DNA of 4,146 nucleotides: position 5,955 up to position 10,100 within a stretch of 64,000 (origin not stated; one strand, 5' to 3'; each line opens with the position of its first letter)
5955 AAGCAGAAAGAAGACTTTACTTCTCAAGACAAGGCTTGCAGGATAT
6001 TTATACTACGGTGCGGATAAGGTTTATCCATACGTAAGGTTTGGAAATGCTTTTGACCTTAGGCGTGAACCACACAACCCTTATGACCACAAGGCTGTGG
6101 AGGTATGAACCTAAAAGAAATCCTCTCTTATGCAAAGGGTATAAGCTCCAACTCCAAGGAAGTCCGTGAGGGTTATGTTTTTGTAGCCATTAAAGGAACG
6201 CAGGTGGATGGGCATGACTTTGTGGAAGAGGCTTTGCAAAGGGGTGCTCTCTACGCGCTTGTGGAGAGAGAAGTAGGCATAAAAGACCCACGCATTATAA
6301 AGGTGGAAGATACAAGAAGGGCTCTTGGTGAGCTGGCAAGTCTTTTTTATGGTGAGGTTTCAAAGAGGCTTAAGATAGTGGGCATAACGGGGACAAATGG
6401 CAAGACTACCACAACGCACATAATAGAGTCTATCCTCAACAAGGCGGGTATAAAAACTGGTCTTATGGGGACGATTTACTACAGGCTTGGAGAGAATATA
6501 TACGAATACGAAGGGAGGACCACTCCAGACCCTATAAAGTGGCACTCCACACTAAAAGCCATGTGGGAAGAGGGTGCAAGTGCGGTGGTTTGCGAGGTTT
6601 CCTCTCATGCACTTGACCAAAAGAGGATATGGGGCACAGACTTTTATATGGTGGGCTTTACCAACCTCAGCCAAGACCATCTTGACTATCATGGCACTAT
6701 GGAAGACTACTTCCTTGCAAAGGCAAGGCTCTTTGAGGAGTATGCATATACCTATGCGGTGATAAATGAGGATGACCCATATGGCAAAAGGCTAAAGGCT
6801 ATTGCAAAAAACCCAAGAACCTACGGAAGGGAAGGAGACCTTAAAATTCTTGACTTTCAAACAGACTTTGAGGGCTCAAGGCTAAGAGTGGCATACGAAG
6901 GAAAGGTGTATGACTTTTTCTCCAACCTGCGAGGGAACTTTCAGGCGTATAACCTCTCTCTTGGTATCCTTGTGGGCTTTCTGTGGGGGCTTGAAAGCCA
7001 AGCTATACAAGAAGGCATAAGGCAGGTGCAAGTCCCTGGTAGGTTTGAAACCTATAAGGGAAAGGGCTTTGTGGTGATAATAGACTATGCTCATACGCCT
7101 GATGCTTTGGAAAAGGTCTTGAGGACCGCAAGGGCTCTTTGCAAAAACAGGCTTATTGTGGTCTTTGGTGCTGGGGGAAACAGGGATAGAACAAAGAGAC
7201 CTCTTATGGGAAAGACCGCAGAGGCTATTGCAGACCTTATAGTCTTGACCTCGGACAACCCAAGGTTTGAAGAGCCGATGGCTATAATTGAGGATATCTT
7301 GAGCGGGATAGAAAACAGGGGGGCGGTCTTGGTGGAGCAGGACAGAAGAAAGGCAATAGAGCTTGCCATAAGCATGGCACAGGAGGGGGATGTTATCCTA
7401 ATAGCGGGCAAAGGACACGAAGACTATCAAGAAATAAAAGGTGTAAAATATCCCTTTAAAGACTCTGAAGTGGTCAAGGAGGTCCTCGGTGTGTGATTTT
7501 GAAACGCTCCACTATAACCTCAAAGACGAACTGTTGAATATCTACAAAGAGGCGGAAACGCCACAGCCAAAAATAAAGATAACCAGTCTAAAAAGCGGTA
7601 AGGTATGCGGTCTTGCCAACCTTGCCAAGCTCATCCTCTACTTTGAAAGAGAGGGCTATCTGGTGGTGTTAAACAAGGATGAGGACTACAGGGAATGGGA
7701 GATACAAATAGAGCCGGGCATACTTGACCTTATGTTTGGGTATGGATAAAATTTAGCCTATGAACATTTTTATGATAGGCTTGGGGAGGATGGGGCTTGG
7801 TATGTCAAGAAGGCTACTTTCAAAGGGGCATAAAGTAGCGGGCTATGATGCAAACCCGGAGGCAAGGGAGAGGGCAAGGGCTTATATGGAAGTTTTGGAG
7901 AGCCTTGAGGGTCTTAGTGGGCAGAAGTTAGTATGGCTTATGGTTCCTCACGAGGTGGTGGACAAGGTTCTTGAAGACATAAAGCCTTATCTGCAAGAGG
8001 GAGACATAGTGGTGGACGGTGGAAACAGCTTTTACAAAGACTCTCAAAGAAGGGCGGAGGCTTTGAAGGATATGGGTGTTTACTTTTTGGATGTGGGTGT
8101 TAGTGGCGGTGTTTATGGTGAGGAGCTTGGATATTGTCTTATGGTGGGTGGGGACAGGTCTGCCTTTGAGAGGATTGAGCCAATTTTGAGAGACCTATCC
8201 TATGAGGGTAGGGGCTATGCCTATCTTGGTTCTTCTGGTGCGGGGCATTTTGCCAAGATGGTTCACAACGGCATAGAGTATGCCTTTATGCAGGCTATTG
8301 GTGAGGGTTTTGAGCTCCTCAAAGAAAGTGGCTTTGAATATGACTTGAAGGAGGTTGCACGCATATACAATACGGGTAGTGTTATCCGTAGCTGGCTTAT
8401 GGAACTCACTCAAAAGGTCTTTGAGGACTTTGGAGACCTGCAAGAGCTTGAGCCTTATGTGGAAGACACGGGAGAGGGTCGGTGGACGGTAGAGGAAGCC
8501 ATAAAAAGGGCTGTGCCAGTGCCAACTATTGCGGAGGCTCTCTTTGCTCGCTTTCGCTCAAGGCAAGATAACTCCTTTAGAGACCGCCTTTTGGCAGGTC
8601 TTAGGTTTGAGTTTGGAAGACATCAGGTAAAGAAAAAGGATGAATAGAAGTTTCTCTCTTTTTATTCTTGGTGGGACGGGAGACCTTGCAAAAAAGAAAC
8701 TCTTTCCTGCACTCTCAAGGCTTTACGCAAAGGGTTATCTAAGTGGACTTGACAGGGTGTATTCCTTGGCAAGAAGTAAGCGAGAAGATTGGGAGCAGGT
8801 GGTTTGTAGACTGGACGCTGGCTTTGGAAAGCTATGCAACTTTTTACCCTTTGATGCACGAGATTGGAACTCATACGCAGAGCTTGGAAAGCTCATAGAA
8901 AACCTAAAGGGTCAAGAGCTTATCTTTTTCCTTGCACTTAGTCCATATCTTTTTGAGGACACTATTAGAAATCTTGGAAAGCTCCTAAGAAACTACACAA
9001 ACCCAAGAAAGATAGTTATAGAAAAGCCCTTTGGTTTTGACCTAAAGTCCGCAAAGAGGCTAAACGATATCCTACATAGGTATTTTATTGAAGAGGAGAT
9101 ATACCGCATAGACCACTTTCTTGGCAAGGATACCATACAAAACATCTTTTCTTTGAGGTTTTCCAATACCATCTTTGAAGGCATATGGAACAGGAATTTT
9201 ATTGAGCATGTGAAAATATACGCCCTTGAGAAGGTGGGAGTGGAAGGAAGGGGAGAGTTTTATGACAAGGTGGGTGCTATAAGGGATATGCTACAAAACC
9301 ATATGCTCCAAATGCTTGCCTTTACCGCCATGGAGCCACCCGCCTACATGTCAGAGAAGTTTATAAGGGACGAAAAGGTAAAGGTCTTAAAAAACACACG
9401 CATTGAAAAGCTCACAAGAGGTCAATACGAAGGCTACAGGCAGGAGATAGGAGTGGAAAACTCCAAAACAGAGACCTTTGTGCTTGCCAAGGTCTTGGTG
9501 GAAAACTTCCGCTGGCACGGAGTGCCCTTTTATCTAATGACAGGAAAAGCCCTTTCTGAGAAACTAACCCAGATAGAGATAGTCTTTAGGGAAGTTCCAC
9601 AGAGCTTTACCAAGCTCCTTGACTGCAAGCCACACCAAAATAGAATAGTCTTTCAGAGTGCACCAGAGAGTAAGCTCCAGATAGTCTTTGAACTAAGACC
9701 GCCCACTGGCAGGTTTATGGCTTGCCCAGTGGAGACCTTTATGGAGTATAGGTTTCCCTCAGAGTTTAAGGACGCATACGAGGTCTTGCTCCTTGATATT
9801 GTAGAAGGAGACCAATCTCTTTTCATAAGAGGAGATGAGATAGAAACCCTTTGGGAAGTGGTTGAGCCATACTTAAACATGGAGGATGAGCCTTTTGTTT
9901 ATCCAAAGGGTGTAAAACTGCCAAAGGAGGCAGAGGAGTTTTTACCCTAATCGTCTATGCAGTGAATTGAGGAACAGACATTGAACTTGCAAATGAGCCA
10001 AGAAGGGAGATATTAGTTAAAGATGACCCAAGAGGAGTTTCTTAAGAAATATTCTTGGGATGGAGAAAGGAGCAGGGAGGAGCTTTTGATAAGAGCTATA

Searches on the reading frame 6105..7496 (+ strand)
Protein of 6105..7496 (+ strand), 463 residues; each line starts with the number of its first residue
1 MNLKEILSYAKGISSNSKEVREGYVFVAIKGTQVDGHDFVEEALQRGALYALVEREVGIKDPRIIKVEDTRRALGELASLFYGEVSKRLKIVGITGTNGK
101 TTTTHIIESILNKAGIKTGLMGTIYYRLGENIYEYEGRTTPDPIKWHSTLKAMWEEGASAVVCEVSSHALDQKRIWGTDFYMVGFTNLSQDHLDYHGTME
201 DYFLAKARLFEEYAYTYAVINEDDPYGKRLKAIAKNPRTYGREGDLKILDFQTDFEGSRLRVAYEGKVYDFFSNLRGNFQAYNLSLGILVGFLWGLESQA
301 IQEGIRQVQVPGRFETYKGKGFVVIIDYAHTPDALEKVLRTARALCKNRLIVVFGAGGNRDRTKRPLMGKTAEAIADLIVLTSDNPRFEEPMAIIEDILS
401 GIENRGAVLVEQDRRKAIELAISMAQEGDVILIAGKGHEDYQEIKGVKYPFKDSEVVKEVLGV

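Call 18: search_protein_families(library=ncbifam, proteins=[window:6105-7496:+], max_evalue=1e-10)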
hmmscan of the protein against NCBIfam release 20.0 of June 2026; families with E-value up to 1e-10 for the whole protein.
window:6105-7496:+ (463 aa): 25 families
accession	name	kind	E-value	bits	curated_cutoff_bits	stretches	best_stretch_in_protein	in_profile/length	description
TIGR01085.1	murE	subfamily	3.6e-167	557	257.3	1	11-461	5-471/472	UDP-N-acetylmuramyl-tripeptide synthetase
NF001126.0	PRK00139.1-4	equivalog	3.7e-163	543.5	373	1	11-461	24-482/486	UDP-N-acetylmuramoyl-L-alanyl-D-glutamate--2,6-diaminopimelate ligase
NF008896.0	PRK11929.1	equivalog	3.3e-150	501.8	1023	1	7-459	26-496/965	bifunctional UDP-N-acetylmuramoyl-L-alanyl-D-glutamate--2,6-diaminopimelate ligase MurE/UDP-N-acetylmuramoyl-tripeptide--D-alanyl-D-alanine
NF001124.0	PRK00139.1-2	equivalog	2.3e-149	498.4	476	1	11-461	29-492/500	UDP-N-acetylmuramoyl-L-alanyl-D-glutamate--2,6-diaminopimelate ligase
NF001123.0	PRK00139.1-1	equivalog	4.1e-122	408.3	586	1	12-462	22-490/493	UDP-N-acetylmuramoyl-L-alanyl-D-glutamate--2,6-diaminopimelate ligase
NF010628.0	PRK14022.1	equivalog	2.2e-88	297.1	536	1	12-454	37-473/483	UDP-N-acetylmuramoyl-L-alanyl-D-glutamate--L-lysine ligase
NF001130.0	PRK00139.2-4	equivalog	5e-67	226.8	715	2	272-460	318-510/516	UDP-N-acetylmuramoyl-L-alanyl-D-glutamate--2,6-diaminopimelate ligase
NF001127.0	PRK00139.2-1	equivalog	1.6e-50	172.3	997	2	271-458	317-508/520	UDP-N-acetylmuramoyl-L-alanyl-D-glutamate--2,6-diaminopimelate ligase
NF001129.0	PRK00139.2-3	equivalog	3.2e-43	148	762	1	11-462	42-516/517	UDP-N-acetylmuramoyl-L-alanyl-D-glutamate--2,6-diaminopimelate ligase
NF001131.0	PRK00139.2-5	equivalog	6.7e-43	147.2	1000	1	49-451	70-472/483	UDP-N-acetylmuramoyl-L-alanyl-D-glutamate--2,6-diaminopimelate ligase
TIGR01143.1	murF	subfamily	8.7e-42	143.5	288.6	2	16-115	2-100/418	UDP-N-acetylmuramoyl-tripeptide--D-alanyl-D-alanine ligase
TIGR02068.2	cya_phycin_syn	equivalog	8.5e-32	110.1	850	2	279-437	683-850/862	cyanophycin synthetase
TIGR01082.1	murC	equivalog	1e-30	107.2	335.1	1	185-438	173-440/449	UDP-N-acetylmuramate--L-alanine ligase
NF010623.0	PRK14016.1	subfamily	4e-30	104.7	877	1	79-435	470-850/871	cyanophycin synthetase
TIGR01087.1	murD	equivalog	4e-29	102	211.95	1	148-434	142-416/441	UDP-N-acetylmuramoyl-L-alanine--D-glutamate ligase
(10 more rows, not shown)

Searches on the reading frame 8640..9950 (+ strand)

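Call 18: search_protein_families(library=ncbifam, proteins=[window:8640-9950:+], max_evalue=1e-10)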
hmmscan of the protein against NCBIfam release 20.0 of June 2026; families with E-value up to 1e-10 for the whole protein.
window:8640-9950:+ (436 aa): 3 families
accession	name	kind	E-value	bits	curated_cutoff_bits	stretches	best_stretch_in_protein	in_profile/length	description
TIGR00871.1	zwf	equivalog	9.6e-121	403.8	400.6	1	6-435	4-476/486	glucose-6-phosphate dehydrogenase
NF009492.0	PRK12853.1-3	equivalog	4.1e-97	326.1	428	1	4-431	9-460/472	glucose-6-phosphate dehydrogenase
NF004331.0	PRK05722.2-1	equivalog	1.1e-59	202.8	622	1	5-319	4-327/425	glucose-6-phosphate dehydrogenase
